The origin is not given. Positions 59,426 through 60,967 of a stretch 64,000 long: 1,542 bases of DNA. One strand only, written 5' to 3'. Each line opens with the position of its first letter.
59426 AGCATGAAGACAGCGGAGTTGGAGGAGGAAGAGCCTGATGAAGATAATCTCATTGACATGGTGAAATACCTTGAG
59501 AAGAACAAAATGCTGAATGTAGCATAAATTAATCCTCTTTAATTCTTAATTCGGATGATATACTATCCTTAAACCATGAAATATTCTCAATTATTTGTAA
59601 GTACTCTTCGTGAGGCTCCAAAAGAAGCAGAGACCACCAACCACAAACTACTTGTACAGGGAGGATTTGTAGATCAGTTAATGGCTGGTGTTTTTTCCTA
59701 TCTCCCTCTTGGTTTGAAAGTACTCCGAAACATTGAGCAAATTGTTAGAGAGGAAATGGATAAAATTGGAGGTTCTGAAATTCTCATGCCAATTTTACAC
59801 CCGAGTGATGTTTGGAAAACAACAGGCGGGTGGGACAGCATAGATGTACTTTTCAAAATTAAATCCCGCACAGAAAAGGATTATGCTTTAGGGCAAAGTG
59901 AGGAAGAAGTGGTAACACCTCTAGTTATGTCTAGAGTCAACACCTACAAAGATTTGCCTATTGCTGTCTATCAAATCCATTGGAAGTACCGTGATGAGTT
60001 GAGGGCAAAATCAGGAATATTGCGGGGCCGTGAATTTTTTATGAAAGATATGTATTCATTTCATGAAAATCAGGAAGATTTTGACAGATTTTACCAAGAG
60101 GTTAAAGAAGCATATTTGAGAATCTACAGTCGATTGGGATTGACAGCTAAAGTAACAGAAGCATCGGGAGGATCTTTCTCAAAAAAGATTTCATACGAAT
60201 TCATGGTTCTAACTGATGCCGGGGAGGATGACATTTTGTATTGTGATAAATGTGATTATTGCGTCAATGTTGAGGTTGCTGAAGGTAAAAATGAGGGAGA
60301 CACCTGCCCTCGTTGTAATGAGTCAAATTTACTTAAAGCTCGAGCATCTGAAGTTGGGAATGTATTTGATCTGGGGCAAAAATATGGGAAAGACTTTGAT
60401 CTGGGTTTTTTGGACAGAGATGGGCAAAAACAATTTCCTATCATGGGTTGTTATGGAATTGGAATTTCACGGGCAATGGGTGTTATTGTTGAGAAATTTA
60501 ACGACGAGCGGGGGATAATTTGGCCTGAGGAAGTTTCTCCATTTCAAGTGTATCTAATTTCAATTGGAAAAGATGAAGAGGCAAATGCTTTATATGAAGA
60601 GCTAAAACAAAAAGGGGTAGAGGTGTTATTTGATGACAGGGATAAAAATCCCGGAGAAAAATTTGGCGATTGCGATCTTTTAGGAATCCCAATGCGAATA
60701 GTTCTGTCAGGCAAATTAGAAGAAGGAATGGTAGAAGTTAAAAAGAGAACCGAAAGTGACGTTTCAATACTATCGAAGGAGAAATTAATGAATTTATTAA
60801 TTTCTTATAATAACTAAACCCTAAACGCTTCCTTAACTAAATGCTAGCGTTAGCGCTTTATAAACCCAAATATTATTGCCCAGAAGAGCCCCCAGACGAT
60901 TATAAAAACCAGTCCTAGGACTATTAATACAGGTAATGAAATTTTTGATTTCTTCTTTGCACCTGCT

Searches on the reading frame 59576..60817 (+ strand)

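Call 9: search_protein_families(library=pfam, proteins=[window:59576-60817:+])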
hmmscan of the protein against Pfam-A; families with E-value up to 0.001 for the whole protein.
window:59576-60817:+ (413 aa): 2 families
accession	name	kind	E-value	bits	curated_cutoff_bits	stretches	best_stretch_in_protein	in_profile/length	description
PF00587.30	tRNA-synt_2b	-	2.1e-29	103.3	29.3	1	93-307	1-178/179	tRNA synthetase class II core domain (G, H, P, S and T)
PF03129.25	HGTP_anticodon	-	2.8e-15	56.7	21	1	324-408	1-91/94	Anticodon binding domain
